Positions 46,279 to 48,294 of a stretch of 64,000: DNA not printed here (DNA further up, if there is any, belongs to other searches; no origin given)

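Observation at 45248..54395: Cluster 2: a paralogous copy of the same machine immediately outside the island boundary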

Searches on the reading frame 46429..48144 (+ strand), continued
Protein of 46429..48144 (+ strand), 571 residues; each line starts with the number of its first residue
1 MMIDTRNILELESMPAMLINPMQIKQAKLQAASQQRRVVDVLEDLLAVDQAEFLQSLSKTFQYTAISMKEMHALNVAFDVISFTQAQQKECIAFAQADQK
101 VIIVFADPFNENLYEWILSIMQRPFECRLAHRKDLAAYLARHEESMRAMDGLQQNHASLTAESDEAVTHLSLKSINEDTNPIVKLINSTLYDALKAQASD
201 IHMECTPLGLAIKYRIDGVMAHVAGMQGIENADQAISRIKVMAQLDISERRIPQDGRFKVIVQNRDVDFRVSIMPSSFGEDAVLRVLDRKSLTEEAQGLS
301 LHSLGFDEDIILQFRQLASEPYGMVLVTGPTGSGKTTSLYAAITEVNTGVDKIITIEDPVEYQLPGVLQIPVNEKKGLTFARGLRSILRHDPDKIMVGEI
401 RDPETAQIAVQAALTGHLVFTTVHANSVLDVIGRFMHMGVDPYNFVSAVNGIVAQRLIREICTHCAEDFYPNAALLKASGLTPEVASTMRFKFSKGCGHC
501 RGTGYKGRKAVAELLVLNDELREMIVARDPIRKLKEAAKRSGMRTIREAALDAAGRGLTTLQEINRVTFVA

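Call 41: find_related_loci(query=A1, collection=genome_contigs, flank=10000)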
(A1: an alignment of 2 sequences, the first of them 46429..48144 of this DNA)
Query A1 (571 aa) in genome_contigs; peptide patterns used: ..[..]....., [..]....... (x = any residue, [..] = any of these).
600 stretches matched a pattern (row limit reached: there are more); 597 encode a relative of the query (tblastn E <= 1e-3); the best 80 are kept; 80 distinct loci.
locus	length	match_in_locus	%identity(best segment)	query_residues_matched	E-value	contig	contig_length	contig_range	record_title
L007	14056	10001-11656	77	23-570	0e+0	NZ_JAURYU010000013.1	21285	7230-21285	MAG: Methylotenera sp. isolate E2_maxbin.024 E2_k141_3614, whole genome shotgun sequence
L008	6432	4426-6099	75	18-571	0e+0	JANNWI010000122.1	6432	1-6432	MAG: Methylophilaceae bacterium isolate VAR_34_metabat_391 VAR_34_k141_1729061, whole genome shotgun sequence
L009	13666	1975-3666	73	9-571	0e+0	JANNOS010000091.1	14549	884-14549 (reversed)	MAG: Methylophilaceae bacterium isolate SOY_34_metabat_293 SOY_34_k141_2694106, whole genome shotgun sequence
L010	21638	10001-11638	68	24-570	0e+0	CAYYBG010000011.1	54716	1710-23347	MAG TPA_asm: uncultured Methylophilaceae bacterium isolate SRP318679_co1_232 genome assembly, contig: NODE_890_length_54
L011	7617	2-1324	82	131-571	0e+0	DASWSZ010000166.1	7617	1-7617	MAG TPA_asm: Methylophilus sp. isolate SMAG_U3562 k141_396178, whole genome shotgun sequence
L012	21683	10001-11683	61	7-570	0e+0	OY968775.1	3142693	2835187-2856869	MAG: uncultured beta proteobacterium isolate MFD02832.bin.1.36 genome assembly, chromosome: 1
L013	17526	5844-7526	61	12-571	0e+0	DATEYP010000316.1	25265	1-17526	MAG TPA_asm: Acidiferrobacterales bacterium isolate SMAG_U8448 k141_607337, whole genome shotgun sequence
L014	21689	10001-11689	60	13-571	0e+0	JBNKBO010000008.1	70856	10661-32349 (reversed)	MAG: Sideroxydans sp. isolate F1F2.bin.5.strict NODE_8_length_70856_cov_28.596420, whole genome shotgun sequence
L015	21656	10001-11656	61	19-571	0e+0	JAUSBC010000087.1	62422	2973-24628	MAG: Sideroxyarcus sp. isolate E6_metabat.bin.37_sub E6_k141_329769, whole genome shotgun sequence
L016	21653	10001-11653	60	19-571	0e+0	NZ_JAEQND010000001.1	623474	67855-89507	Ramlibacter alkalitolerans strain KACC 19305 contig1, whole genome shotgun sequence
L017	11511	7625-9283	57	17-570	0e+0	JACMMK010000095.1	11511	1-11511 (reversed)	MAG: Burkholderiales bacterium isolate ES-bin-91 ES-bin-91-contig-k141_2293933, whole genome shotgun sequence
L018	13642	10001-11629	60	24-570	0e+0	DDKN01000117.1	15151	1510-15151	MAG TPA_asm: Thiobacillus sp. UBA2597 UBA2597_contig_2809, whole genome shotgun sequence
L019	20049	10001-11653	59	19-571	0e+0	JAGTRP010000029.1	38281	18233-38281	MAG: Rhodocyclaceae bacterium isolate CTSoil_117 scaffold_242, whole genome shotgun sequence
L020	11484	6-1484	62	78-571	0e+0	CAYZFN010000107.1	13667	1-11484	MAG TPA_asm: uncultured Enterobacteriaceae bacterium isolate binchicken_co279_116 genome assembly, contig: k141_1194506,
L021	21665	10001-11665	59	15-571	0e+0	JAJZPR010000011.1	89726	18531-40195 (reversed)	MAG: Proteobacteria bacterium isolate SKS1.bin131 NODE_367_length_89726_cov_9.641648, whole genome shotgun sequence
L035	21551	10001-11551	58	55-571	0e+0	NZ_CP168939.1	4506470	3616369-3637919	Dechloromonas sp. ARDL1 chromosome, complete genome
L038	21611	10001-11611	58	42-571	0e+0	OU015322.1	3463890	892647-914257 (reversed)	MAG: uncultured Rhodocyclaceae bacterium isolate DEC001_d71 genome assembly, chromosome: contig1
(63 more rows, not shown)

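Call 54: find_encoding_contigs(protein=P0090, flank=10000, max_places=1)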
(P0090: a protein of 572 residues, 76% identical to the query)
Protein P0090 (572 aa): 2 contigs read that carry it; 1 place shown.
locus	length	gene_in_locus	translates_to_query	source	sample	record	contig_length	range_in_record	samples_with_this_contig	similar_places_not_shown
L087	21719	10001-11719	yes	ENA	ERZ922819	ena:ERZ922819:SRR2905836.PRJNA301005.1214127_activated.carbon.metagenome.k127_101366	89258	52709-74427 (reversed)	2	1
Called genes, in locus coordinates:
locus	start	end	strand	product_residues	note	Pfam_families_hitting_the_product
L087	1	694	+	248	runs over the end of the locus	PF07589:PEP_exosort_dom (weak)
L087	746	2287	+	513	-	PF00245:Alk_phosphatase, PF01676:Metalloenzyme (weak)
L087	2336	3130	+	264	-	-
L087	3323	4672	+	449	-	PF13439:Glyco_transf_4, PF13579:Glyco_trans_4_4, PF20706:GT4-conflict (weak), PF00534:Glycos_transf_1, PF13692:Glyco_trans_1_4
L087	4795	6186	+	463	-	PF13727:CoA_binding_3, PF02397:Bac_transf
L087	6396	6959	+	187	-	PF13448:DUF4114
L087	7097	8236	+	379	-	PF00483:NTP_transferase, PF12804:NTP_transf_3, PF25084:LbH_EIF2B (weak), PF25087:GMPPB_C (weak)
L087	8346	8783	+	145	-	PF07963:N_methyl, PF08334:T2SSG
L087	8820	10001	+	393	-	PF00482:T2SSF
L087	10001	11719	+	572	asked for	PF05157:MshEN (weak), PF00437:T2SSE, PF25199:nSTAND_NTPase5 (faint)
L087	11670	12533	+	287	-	-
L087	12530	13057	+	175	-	-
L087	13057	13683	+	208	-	-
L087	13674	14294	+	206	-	-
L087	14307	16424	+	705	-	PF07660:STN (weak), PF03958:Secretin_N, PF00263:Secretin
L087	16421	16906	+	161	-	PF07963:N_methyl (weak)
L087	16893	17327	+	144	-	PF07963:N_methyl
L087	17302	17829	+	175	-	-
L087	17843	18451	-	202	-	PF01464:SLT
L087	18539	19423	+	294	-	PF00196:GerE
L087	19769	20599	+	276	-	PF07589:PEP_exosort_dom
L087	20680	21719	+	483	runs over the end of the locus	-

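Call 63: search_solved_structures(query=window:46429-48144:+, max_evalue=1e-20)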
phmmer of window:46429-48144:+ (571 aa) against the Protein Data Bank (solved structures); distinct sequences matched with E-value up to 1e-20: 20.
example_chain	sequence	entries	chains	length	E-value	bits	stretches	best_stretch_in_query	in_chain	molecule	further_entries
6olj_C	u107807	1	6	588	4.7e-111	375.2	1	30-569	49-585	Type IV pilus biogenesis ATPase PilB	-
5tsg_B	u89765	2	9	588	1.3e-110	373.7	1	30-569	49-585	Type IV pilus biogenesis ATPase PilB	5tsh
5zfr_A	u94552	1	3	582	5.2e-110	371.8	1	32-569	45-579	Type IV pilus biogenesis ATPase PilB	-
4pht_A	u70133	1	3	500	1.8e-103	350.2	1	98-568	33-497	General secretory pathway protein E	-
3jc8_Ba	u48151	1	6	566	2e-102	346.7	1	18-564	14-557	Type IV-A pilus assembly ATPase PilB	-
4kss_A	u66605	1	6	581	1.9e-100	340.2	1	176-568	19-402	Type II secretion system protein E, hemolysin-coregulated protein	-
4ksr_A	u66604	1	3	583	1.9e-100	340.2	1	176-568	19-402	Type II secretion system protein E, Hemolysin-coregulated protein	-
1p9r_A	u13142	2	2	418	6.1e-100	338.6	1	176-566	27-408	General secretion pathway protein E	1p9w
5oiu_A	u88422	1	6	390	3.5e-98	332.8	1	180-565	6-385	Type IV pilus assembly protein PilF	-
5it5_F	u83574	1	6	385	6.9e-98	331.8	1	184-565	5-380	ATP binding motif-containing protein PilF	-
6ejf_A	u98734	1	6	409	7e-98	331.8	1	184-566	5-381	Type IV pilus assembly protein PilF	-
6f8l_G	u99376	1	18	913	2.4e-97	330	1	178-566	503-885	Type IV pilus assembly protein PilF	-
8dze_A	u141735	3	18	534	2e-33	119.1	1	176-525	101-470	BfpD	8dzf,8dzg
6ojx_A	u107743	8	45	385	1.5e-28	103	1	313-437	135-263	Twitching motility pilus retraction ATPase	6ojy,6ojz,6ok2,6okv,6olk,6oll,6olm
5fl3_A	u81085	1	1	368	2.1e-28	102.5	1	192-437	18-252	PILI RETRACTION PROTEIN PILT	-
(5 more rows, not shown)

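Call 81: search_protein_families(library=pfam, alignment_id=A4, max_evalue=0.0001)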
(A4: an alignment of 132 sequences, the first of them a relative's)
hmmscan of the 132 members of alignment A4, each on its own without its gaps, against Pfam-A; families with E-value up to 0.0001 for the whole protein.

A. member 1, L001:2132-3004:+ (290 aa): 3 families
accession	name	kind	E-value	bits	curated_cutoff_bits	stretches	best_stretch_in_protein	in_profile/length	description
PF01163.29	RIO1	-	1.8e-45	155.3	22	1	31-221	2-182/187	RIO domain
PF19974.5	TCAD9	-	1.2e-05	25.1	40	1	28-185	212-320/429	Ternary complex associated domain 9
PF01636.29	APH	-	2e-05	24.9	23.2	0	148-186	154-194/239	Phosphotransferase enzyme family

B. families by the number of members that match (of 132 scanned): 172 families (the first 25 are shown)
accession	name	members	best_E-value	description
PF07589.16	PEP-CTERM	6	8.4e-09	PEP-CTERM motif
PF00196.25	GerE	5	1.3e-21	Bacterial regulatory proteins, luxR family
PF05787.19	PhoX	4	1.4e-171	Alkaline phosphatase PhoX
PF00990.26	GGDEF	3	7.9e-54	Diguanylate cyclase, GGDEF domain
PF00072.30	Response_reg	3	1.3e-26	Response regulator receiver domain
PF13401.12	AAA_22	3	8.5e-19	AAA domain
PF06745.19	ATPase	2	1.2e-71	KaiC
PF02397.22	Bac_transf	2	2.7e-67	Bacterial sugar transferase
PF00004.35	AAA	2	4.5e-60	ATPase family associated with various cellular activities (AAA)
PF00483.29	NTP_transferase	2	2.5e-54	Nucleotidyl transferase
PF03466.25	LysR_substrate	2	1e-40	LysR substrate binding domain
PF01757.29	Acyl_transf_3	2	4e-30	Acyltransferase domain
PF01464.25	SLT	2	2.7e-29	Transglycosylase SLT domain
PF00005.33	ABC_tran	2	3e-29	ABC transporter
PF13727.12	CoA_binding_3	2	6.8e-26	CoA-binding domain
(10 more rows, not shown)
